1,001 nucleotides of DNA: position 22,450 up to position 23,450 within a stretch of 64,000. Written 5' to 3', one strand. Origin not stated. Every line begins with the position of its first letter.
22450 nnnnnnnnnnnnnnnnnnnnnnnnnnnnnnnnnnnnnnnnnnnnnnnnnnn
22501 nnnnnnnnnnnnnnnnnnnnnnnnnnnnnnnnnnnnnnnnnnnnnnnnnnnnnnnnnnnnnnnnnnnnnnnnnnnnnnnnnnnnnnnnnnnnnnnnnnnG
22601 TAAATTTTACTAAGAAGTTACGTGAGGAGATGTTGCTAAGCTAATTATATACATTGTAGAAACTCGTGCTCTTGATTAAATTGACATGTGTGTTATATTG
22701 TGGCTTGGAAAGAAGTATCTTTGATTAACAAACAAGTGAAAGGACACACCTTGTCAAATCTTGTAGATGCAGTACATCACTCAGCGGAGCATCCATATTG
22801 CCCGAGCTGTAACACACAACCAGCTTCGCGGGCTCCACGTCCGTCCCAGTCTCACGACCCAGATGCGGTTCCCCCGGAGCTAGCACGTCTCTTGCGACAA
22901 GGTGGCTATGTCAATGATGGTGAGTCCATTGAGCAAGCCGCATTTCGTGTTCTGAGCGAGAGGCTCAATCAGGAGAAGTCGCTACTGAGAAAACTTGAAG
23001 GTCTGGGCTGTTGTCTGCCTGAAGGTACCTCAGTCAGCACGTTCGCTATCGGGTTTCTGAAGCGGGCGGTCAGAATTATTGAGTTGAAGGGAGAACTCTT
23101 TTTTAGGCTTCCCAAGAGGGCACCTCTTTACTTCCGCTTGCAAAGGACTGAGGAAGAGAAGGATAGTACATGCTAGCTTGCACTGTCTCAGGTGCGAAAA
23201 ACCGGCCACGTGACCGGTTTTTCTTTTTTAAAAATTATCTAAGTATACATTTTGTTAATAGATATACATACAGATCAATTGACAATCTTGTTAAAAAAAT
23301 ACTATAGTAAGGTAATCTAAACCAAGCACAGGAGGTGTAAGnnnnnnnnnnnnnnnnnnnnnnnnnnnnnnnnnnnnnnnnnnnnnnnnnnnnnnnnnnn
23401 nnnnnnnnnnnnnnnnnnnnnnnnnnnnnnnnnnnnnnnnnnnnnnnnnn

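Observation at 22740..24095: GC-rich (~50-55%) island encoding a stand-alone RelA/SpoT-type alarmone hydrolase plus a 162-aa unknown protein, framed by strong terminators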

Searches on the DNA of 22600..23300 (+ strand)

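Call 7: search_rna_families(source=window, start=22600, end=23300, threshold=evalue, max_evalue=10, show_alignments=3)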
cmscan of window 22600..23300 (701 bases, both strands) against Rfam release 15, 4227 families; matches with E-value up to 10: 8.
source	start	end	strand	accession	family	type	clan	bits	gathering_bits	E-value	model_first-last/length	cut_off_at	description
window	23195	23238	+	RF02433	SpF36_sRNA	Gene; sRNA;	-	27.7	48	0.089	1-51/51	no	Streptococcus sRNA SpF36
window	23139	23229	+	RF01772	rnk_pseudo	Cis-reg; leader;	-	21.6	55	0.36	1-108/108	no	Pseudomonas rnk leader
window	22908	22966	+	RF00283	SCARNA18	Gene; snRNA; snoRNA; scaRNA;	-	17.9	40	0.39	1-83/83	no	small Cajal body-specific RNA 18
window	23158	23228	+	RF02892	SR6_antitoxin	Gene; antisense;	-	17.7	55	3.1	1-104/104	no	Bacillus SR6 antitoxin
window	23193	23300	-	RF02901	AaHKsRNA41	Gene; sRNA;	-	16.7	97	0.24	71-187/187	5'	Aggregatibacter sRNA 41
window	23196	23223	+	RF03664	MIR6288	Gene; miRNA;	-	15.3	74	6.5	1-92/92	no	MIR6288 microRNA precursor family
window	22955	23047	-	RF00360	snoZ107_R87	Gene; snRNA; snoRNA; CD-box;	-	15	50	3.5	1-117/117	no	Small nucleolar RNA Z107/R87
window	22882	22936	-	RF01519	CC0196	Gene; sRNA;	-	12.7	35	4.4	1-58/58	no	Caulobacter sRNA CC0196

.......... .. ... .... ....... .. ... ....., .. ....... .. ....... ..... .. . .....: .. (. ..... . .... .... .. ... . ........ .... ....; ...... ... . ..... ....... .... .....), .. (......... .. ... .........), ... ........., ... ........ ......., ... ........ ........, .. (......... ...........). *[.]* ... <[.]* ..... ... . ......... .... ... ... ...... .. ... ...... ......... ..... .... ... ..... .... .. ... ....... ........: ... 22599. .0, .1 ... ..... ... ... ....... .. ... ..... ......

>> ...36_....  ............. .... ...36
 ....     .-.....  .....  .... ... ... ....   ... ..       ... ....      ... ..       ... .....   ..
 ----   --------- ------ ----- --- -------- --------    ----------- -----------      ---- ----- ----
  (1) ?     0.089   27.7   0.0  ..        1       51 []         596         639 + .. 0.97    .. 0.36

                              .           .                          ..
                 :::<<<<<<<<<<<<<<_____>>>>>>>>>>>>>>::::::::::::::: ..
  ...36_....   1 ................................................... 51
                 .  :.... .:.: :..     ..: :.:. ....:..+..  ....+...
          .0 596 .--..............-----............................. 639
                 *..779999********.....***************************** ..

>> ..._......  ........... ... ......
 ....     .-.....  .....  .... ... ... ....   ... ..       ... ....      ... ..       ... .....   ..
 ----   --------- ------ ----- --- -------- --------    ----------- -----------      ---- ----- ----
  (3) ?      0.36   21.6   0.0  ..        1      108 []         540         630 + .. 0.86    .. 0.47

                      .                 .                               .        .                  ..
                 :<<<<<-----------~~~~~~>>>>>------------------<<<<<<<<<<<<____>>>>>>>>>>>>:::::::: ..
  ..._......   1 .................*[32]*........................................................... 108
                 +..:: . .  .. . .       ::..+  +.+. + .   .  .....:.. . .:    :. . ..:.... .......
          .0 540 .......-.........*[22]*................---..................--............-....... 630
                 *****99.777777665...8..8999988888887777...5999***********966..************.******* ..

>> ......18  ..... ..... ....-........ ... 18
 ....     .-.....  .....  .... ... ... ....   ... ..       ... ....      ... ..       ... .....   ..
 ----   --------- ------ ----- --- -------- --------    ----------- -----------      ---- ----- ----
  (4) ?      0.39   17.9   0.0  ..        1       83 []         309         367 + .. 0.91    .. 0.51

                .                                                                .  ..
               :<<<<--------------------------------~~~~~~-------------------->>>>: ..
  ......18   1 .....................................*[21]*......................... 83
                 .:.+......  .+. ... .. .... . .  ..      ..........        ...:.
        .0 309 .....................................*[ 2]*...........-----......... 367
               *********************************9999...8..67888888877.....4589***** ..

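Call 16: search_dna_similar(query=window:22700-23235:+, collection=phages, mode=distant, max_evalue=0.01)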
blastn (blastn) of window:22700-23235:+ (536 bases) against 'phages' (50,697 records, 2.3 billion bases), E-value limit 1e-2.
No match.

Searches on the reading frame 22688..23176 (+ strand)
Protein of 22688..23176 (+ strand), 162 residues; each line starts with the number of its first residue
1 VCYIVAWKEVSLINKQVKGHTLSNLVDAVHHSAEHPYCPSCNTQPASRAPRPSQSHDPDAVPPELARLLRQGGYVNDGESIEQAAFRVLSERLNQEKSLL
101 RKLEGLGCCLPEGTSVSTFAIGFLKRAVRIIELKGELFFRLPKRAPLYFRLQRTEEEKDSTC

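Call 9: search_protein_families(library=pfam, proteins=[window:22688-23176:+], max_evalue=0.1)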
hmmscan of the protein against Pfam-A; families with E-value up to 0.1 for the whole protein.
window:22688-23176:+ (162 aa): 0 families

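Call 12: find_homologous_proteins(query=window:22688-23173:+, max_evalue=0.01)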
Query window:22688-23173:+ (162 aa): 1 proteins with E <= 0.01 among 73 candidates.
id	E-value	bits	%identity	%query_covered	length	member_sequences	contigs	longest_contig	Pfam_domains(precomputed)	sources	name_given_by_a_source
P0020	2.2e-104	364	100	100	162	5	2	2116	-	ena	-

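Call 14: find_encoding_contigs(protein=P0020, flank=10000)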
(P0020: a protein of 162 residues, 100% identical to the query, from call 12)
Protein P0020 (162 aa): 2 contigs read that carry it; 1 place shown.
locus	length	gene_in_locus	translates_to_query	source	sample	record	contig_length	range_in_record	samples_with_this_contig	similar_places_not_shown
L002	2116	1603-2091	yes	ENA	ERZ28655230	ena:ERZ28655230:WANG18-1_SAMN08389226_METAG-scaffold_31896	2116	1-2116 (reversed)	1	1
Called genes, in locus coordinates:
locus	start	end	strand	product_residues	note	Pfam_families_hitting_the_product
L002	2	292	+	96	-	?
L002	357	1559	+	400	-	PF01702:TGT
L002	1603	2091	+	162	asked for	-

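Call 35: search_protein_representatives(protein=window:22688-23173:+)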
Query: 162 residues. Proteins with E-value up to 0.001 (for the whole library): 3; up to 1e-10: 1; up to 1e-30: 1. The best 3 are listed.
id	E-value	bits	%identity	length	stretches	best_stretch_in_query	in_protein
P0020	6.8e-105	364.0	100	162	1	1-162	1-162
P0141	4.0e-09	52.8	82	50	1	76-115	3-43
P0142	4.2e-04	36.5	28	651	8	54-82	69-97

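Call 37: find_encoding_contigs(protein=P0141, flank=5000)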
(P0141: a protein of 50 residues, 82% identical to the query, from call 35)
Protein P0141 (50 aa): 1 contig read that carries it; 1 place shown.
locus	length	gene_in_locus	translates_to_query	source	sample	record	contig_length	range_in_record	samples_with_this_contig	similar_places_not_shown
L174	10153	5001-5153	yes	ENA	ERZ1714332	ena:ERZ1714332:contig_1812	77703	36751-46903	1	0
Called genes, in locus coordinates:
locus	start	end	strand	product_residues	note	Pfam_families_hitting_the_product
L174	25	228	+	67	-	-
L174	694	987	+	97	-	-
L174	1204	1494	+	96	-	PF01594:AI-2E_transport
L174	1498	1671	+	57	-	-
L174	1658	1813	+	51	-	-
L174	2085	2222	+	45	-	-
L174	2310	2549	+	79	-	PF09587:PGA_cap (weak)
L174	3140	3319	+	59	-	-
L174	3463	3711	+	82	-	-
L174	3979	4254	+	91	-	PF01702:TGT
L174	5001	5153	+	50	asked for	-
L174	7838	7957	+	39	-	PF12344:UvrB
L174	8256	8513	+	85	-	-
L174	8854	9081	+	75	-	-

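Call 43: search_protein_families(library=padloc, proteins=[window:22688-23173:+], max_evalue=0.01)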
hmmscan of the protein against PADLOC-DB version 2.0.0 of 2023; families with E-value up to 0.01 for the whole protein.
window:22688-23173:+ (162 aa): 0 families

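Call 44: search_protein_families(library=ncbifam, proteins=[window:22688-23173:+], max_evalue=0.01)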
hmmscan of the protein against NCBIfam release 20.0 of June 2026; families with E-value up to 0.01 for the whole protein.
window:22688-23173:+ (162 aa): 0 families

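Call 55: predict_structure(protein=window:22688-23173:+)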
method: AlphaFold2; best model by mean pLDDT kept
length: 162 residues; sequences in the alignment: 1
mean_pLDDT: 40.9   pTM: 0.33
mean pLDDT of the five models: 40.9, 39.9, 38.3, 36.8, 34.4
residues with pLDDT >= 90: 1; 70-90: 7; 50-70: 22; < 50: 132
segments of 3 or more residues with pLDDT < 50: 1-60, 93-162
pLDDT, mean of each block of 10 residues (from residue 1): 27 33 35 31 36 41 55 78 60 46 37 39 41 31 30 36 31
secondary structure, 60 per line:
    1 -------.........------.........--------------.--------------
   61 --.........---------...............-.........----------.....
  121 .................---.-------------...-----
elements in order: H8-16 H23-31 H63-71 H81-95 H97-105 H116-137

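Call 69: search_protein_families(library=phrogs, proteins=[window:22688-23173:+], max_evalue=0.01)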
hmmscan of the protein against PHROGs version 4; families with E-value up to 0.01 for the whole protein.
window:22688-23173:+ (162 aa): 0 families

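Call 80: find_related_loci(query=window:22751-23173:+, collection=viral_contigs, flank=5000)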
Query window:22751-23173:+ (141 aa) in viral_contigs; peptide patterns used: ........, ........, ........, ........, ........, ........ (x = any residue, [..] = any of these).
11 stretches matched a pattern, but none encodes a relative of the query by tblastn (E <= 1e-3).
